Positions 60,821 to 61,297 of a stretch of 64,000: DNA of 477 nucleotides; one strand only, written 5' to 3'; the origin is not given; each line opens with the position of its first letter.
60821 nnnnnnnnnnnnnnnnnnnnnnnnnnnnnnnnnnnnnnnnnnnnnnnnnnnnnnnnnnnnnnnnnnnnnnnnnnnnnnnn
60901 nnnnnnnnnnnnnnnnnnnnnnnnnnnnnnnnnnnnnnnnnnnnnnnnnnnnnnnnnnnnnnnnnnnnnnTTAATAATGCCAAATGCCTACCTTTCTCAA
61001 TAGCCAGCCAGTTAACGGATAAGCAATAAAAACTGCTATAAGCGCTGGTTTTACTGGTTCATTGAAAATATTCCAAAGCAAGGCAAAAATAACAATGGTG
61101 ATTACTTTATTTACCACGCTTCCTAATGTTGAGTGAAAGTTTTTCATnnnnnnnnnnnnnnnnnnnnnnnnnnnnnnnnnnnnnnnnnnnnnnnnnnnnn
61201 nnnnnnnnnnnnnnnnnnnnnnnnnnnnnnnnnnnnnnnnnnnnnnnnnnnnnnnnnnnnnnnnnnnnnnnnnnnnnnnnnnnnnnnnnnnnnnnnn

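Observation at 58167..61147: Gabija-like module with unusually short GajB and an extra upstream 59-aa two-TM ORF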

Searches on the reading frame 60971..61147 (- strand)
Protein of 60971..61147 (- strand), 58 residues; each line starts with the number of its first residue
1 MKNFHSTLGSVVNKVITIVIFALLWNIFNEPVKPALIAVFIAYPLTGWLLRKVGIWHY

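Call 3: search_protein_families(library=pfam, proteins=[window:60971-61147:-], max_evalue=0.01)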
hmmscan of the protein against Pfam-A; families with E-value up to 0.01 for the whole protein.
window:60971-61147:- (58 aa): 0 families

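Call 4: search_protein_families(library=padloc, proteins=[window:60971-61147:-], max_evalue=0.01)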
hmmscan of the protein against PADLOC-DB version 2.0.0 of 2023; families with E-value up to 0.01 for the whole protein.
window:60971-61147:- (58 aa): 0 families

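Call 5: search_protein_families(library=ncbifam, proteins=[window:60971-61147:-], max_evalue=0.01)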
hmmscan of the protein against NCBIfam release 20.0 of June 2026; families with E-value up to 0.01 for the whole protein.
window:60971-61147:- (58 aa): 0 families

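Call 9: find_homologous_proteins(query=window:60971-61147:-, max_evalue=10)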
Query window:60971-61147:- (58 aa): 2 proteins with E <= 10 among 2 candidates.
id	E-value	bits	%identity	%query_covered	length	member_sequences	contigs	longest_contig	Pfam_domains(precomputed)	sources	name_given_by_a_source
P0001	3.7e-31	123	100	100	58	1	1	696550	-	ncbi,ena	-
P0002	3.6e-26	108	79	100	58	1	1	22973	-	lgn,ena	-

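Call 11: find_encoding_contigs(protein=P0002, flank=10000)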
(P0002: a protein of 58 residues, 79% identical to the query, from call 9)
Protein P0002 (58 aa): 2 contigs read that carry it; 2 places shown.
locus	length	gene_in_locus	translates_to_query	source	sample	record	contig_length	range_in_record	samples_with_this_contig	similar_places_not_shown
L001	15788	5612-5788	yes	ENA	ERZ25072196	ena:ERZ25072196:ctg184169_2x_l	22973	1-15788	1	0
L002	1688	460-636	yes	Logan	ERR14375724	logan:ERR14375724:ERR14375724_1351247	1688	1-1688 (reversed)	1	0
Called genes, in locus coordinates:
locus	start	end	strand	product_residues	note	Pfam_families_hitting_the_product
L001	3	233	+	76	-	?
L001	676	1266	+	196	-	PF01098:FTSW_RODA_SPOVE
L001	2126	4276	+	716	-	PF00133:tRNA-synt_1, PF09334:tRNA-synt_1g, PF08264:Anticodon_1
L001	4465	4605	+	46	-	-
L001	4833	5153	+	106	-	-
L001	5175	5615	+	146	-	-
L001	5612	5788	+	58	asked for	-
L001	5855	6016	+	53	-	-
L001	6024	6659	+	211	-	PF08378:NERD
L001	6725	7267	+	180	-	PF06114:Peptidase_M78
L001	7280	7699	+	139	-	-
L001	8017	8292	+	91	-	PF00142:Fer4_NifH (weak), PF01656:CbiA (weak), PF13614:AAA_31 (weak)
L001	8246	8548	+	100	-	-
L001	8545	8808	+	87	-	-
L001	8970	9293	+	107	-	-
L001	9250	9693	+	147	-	-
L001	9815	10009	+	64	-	PF00041:fn3 (faint)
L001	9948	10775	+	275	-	PF00041:fn3 (weak)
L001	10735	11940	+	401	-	PF19077:Big_13 (weak), PF00041:fn3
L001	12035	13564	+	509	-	PF01471:PG_binding_1 (faint)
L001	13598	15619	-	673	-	PF01471:PG_binding_1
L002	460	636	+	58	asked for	-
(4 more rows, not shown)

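Call 45: list_cluster_members(proteins=[P0001, P0003, P0123])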
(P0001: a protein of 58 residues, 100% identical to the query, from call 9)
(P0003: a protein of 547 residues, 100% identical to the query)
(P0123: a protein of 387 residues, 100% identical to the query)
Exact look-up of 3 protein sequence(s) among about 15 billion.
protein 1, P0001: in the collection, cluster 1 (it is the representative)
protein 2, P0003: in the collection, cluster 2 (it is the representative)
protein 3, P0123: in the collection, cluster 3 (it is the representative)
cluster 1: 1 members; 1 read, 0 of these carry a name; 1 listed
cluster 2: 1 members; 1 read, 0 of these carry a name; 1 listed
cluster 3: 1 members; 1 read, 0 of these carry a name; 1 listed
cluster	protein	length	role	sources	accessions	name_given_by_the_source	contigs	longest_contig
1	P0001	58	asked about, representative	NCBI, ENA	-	-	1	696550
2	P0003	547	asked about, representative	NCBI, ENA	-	-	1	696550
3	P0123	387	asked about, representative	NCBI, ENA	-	-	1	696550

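Call 46: find_encoding_contigs(protein=P0001, flank=1000, max_places=2)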
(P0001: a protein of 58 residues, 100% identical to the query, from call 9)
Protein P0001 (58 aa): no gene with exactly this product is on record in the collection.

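Call 54: search_protein_representatives(alignment_id=A4)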
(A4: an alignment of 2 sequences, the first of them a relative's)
Query: 2 sequences, 58 profile positions. Proteins with E-value up to 0.001 (for the whole library): 9; up to 1e-10: 2; up to 1e-30: 1. The best 9 are listed.
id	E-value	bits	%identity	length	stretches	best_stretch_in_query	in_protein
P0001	3.6e-37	142.3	-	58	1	1-58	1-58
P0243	1.9e-12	63.1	-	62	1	6-58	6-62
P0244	2.5e-10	56.4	-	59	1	2-58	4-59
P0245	5.4e-07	45.7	-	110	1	32-58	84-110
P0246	4.0e-06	42.9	-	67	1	2-58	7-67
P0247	4.4e-05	39.6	-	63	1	1-58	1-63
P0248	2.3e-04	37.2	-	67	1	3-57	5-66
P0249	2.4e-04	37.2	-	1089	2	23-45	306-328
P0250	6.0e-04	35.9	-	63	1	5-58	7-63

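Call 56: find_encoding_contigs(protein=P0243, flank=6000, max_places=3)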
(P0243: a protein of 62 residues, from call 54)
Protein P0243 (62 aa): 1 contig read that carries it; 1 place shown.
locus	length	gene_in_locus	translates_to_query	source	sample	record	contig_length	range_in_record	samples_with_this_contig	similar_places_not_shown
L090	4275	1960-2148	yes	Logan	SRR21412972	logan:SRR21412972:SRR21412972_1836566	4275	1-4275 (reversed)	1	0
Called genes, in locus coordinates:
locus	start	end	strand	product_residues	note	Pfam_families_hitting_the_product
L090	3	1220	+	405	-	?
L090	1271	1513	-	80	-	PF09954:DUF2188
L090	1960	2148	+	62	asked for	-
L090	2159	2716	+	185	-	-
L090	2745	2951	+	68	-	-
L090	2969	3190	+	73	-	-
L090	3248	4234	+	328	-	-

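Call 57: find_encoding_contigs(protein=P0244, flank=6000, max_places=3)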
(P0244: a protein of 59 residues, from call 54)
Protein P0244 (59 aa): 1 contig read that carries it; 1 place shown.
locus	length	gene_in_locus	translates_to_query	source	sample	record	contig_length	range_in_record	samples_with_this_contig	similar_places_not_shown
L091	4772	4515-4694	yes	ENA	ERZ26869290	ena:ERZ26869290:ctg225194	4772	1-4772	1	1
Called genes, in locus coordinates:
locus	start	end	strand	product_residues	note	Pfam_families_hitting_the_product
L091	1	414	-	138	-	?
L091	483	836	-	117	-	PF12643:MazG-like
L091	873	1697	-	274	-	-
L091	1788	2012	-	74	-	-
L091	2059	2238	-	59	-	-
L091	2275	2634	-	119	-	-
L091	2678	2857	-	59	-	-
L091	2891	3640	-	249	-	PF00270:DEAD, PF00271:Helicase_C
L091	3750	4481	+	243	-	PF00270:DEAD, PF00271:Helicase_C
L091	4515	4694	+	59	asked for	-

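Call 58: find_encoding_contigs(protein=P0246, flank=6000, max_places=3)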
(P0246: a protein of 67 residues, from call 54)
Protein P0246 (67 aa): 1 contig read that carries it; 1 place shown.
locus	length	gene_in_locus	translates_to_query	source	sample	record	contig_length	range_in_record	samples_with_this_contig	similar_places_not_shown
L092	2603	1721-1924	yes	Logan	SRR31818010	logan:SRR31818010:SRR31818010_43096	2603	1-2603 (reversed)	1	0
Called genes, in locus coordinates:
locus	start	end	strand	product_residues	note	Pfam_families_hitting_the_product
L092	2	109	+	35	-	?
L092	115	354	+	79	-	PF09954:DUF2188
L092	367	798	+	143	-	-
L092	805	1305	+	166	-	PF08937:ThsB_TIR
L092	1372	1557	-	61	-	-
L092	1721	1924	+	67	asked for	-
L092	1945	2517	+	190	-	-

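Call 59: find_encoding_contigs(protein=P0247, flank=6000, max_places=3)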
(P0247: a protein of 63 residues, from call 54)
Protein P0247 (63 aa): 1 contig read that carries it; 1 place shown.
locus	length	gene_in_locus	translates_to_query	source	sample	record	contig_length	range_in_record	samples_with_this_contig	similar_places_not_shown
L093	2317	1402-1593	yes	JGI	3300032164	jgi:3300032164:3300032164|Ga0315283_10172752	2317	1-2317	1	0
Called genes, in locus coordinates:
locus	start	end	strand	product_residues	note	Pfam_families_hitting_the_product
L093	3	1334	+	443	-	?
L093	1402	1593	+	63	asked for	-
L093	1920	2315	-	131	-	?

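Call 60: search_protein_families(library=pfam, proteins=[L090:2159-2716:+, L092:1945-2517:+, L090:3248-4234:+, L090:3-1220:+, L093:3-1334:+, L092:367-798:+, L001:4833-5153:+, L001:5175-5615:+, L001:6024-6659:+], max_evalue=0.1)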
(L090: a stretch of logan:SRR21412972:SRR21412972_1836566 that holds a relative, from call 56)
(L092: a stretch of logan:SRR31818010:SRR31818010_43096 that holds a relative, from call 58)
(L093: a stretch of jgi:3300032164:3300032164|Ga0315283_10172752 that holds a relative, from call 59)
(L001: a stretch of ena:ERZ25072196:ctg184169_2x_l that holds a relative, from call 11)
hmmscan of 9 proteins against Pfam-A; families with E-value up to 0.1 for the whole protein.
L090:2159-2716:+ (185 aa): 1 family
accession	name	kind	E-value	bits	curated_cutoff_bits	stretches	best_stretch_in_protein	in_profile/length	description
PF12314.13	IMCp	-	0.0073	17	21.1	1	28-80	10-65/94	Inner membrane complex protein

L092:1945-2517:+ (190 aa): 2 families
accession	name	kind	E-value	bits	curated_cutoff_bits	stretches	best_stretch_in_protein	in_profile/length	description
PF12636.12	DUF3781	-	0.0099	16.2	27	0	57-89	4-33/72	Protein of unknown function (DUF3781)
PF25204.1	DAAF9_2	-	0.075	13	27.5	0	130-185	7-62/210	DAAF9 domain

L090:3248-4234:+ (328 aa): 2 families
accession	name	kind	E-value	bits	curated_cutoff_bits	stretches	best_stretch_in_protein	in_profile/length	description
PF18730.6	HEPN_Cthe2314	-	1e-05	26.1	27.1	1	129-230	36-125/174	Cthe_2314-like HEPN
PF18739.6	HEPN_Apea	-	0.0007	20.5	24.4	1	175-227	50-106/136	Apea-like HEPN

L090:3-1220:+ (405 aa): 1 family
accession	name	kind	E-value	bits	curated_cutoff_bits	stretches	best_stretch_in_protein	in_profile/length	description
PF15285.11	BH3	-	0.0064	16.8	25.5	1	203-223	3-21/25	Beclin-1 BH3 domain, Bcl-2-interacting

L093:3-1334:+ (443 aa): 5 families
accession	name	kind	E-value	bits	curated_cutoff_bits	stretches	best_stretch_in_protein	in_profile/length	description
PF18911.6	PKD_4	-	1.9e-19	69.9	27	2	216-285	13-76/85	PKD domain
PF22352.2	K319L-like_PKD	-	1.3e-10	41.6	27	2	125-201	6-83/84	K319L-like, PKD domain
PF00801.26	PKD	-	7.4e-07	29.5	23.5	1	224-288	14-76/80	PKD domain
PF04234.18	CopC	-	0.0013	20.2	23.3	1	217-293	13-92/92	CopC domain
PF17963.7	Big_9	-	0.003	18.8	23.6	1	114-200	2-88/89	Bacterial Ig domain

L092:367-798:+ (143 aa): 3 families
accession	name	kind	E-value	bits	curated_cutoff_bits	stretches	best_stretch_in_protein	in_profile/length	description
PF11683.13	DUF3278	-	0.025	15.1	26.6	1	10-86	25-104/130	Protein of unknown function (DUF3278)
PF04103.21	CD20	-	0.027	15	27.9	1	52-134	73-152/156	CD20-like family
PF12650.12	DUF3784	-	0.094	13.4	28.1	1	10-61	37-84/94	Domain of unknown function (DUF3784)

L001:4833-5153:+ (106 aa): 2 families
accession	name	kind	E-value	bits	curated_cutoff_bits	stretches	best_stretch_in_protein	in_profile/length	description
PF03749.19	SfsA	-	0.0042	17.3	22.8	1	48-87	19-57/138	Sugar fermentation stimulation protein RE domain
PF13588.12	HSDR_N_2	-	0.0059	17.1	25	1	33-102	4-77/110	Type I restriction enzyme R protein N terminus (HSDR_N)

L001:5175-5615:+ (146 aa): 0 families

L001:6024-6659:+ (211 aa): 2 families
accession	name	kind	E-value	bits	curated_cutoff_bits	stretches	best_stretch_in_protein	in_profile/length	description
PF08378.17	NERD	-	1.7e-29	103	22.1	1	26-141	1-111/111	Nuclease-related domain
PF07379.16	DUF1494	-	0.017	15.4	24.3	0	172-200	30-58/179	Protein of unknown function (DUF1494)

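Call 64: search_protein_families(library=phrogs, alignment_id=A5, max_evalue=1)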
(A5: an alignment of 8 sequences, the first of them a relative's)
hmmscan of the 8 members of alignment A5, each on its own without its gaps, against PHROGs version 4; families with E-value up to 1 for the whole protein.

A. member 1, P0001 (58 aa): 1 family
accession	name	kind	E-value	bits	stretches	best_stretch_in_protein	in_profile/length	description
phrog_2203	-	moron, auxiliary metabolic gene and host takeover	0.17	13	1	9-46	103-140/166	membrane protein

B. families by the number of members that match (of 8 scanned): 11 families
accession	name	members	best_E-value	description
phrog_21346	-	1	0.01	-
phrog_16500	-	1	0.044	-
phrog_19434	-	1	0.05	-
phrog_3996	-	1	0.078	membrane protein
phrog_2203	-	1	0.17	membrane protein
phrog_25106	-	1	0.25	-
phrog_10579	-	1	0.25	-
phrog_18240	-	1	0.26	-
phrog_26302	-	1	0.29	-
phrog_25135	-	1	0.29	-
phrog_16020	-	1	0.41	-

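Call 65: search_protein_families(library=pfam, alignment_id=A5, max_evalue=1)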
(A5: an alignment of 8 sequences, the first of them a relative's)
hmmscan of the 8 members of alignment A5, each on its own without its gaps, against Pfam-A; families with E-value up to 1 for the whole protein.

A. member 1, P0001 (58 aa): 1 family
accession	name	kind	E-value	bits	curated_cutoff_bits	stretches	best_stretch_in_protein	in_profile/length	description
PF14012.11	DUF4229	-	0.1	13.1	27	1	16-52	10-52/68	Protein of unknown function (DUF4229)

B. families by the number of members that match (of 8 scanned): 3 families
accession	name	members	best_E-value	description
PF07074.17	TRAP-gamma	1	0.039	Translocon-associated protein, gamma subunit (TRAP-gamma)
PF13190.11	PDGLE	1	0.056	PDGLE domain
PF14012.11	DUF4229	1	0.1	Protein of unknown function (DUF4229)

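Call 69: find_related_loci(query=A6, collection=metagenome_contigs, flank=5000)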
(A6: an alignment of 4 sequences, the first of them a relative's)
Query A6 (58 aa) in metagenome_contigs; peptide patterns used: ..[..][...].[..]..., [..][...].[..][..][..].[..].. (x = any residue, [..] = any of these).
112 stretches matched a pattern, but none encodes a relative of the query by tblastn (E <= 1e-3).

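Call 70: find_related_loci(query=A6, collection=viral_contigs, flank=5000)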
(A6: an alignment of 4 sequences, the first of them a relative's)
Query A6 (58 aa) in viral_contigs; peptide patterns used: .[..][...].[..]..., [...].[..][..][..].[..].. (x = any residue, [..] = any of these).
48 stretches matched a pattern, but none encodes a relative of the query by tblastn (E <= 1e-3).

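Call 87: search_protein_families(library=padloc, proteins=[L090:2159-2716:+, L090:3248-4234:+, L090:3-1220:+, L092:1945-2517:+, L092:805-1305:+, L092:367-798:+, L001:6024-6659:+, L001:6725-7267:+, L001:7280-7699:+, L091:873-1697:-], max_evalue=0.001)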
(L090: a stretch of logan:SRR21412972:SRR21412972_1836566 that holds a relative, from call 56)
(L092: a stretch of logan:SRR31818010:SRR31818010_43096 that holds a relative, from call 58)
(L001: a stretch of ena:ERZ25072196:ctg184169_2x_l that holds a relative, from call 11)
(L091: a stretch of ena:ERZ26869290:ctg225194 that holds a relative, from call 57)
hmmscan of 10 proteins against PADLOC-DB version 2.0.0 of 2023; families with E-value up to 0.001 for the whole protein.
L090:2159-2716:+ (185 aa): 0 families

L090:3248-4234:+ (328 aa): 0 families

L090:3-1220:+ (405 aa): 0 families

L092:1945-2517:+ (190 aa): 0 families

L092:805-1305:+ (166 aa): 4 families
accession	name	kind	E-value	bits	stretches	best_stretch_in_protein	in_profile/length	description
PDLC00431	ThsB1|ThsB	-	8.4e-62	206.3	1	1-162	1-161/162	TIR-like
PDLC04688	PDC-M50B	-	4.8e-60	200.4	1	1-161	1-159/162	-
PDLC00433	ThsB1|ThsB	-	1.1e-43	147.1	1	1-162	1-162/164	TIR-like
PDLC00418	ThsB1|ThsB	-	2.5e-07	28.6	1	3-104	5-104/155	TIR-like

L092:367-798:+ (143 aa): 4 families
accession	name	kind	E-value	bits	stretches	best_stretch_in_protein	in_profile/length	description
PDLC04686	PDC-M50A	-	2.3e-44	148.9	1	1-133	1-131/134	-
PDLC04685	PDC-M50A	-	1.3e-35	120.5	1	2-133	3-128/130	-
PDLC04684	PDC-M50A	-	2.7e-21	74.7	1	7-139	17-145/159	-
PDLC04687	PDC-M50A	-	3.8e-16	57.4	1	4-113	12-121/144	-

L001:6024-6659:+ (211 aa): 1 family
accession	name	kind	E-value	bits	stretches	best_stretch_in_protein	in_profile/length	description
PDLC02512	PglW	-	5.2e-05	19.3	1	48-148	36-138/1403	PglW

L001:6725-7267:+ (180 aa): 15 families
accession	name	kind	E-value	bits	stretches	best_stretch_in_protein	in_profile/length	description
PDLC04141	capP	-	3.1e-29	100.2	1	44-173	29-150/242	capP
PDLC03953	RmrA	-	7.6e-13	46.4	1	57-180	181-287/373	-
PDLC03944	RmrA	-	2.7e-12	44.5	1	38-179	152-286/384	-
PDLC03949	RmrA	-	4e-12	43.7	1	80-179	186-268/363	-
PDLC03954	RmrA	-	7.7e-11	39.5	1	75-180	200-294/380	-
PDLC03946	RmrA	-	3.2e-10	37.3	1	79-179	186-270/357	-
PDLC03948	RmrA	-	2.4e-09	34.6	1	75-180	199-293/397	-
PDLC03945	RmrA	-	3.4e-09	34.3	1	77-160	202-271/394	-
PDLC03947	RmrA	-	1.5e-08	31.9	1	67-179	191-293/383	-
PDLC03952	RmrA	-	5.1e-08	30.2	1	76-180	213-306/395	-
PDLC03950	RmrA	-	5.9e-07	26.8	1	54-179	171-281/369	-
PDLC03943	RmrA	-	6.6e-07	26.7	0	78-98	187-207/370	-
PDLC03951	RmrA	-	7.9e-06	23.1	1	77-180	199-289/400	-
PDLC03955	RmrA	-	2.7e-05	21.6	0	109-167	221-281/371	-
PDLC04776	PDC-M69B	-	0.00012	19.9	1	82-148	80-137/272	-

L001:7280-7699:+ (139 aa): 0 families

L091:873-1697:- (274 aa): 0 families

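Call 92: search_dna_similar(query=window:60974-61147:-, collection=phages, mode=protein, max_evalue=1, max_rows=10)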
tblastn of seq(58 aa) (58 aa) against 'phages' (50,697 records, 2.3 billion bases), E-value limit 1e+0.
No match.

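Call 93: search_dna_similar(query=window:60974-61147:-, collection=plasmids, mode=protein, max_evalue=1, max_rows=10)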
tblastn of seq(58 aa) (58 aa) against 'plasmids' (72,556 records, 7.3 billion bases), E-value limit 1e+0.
No match.
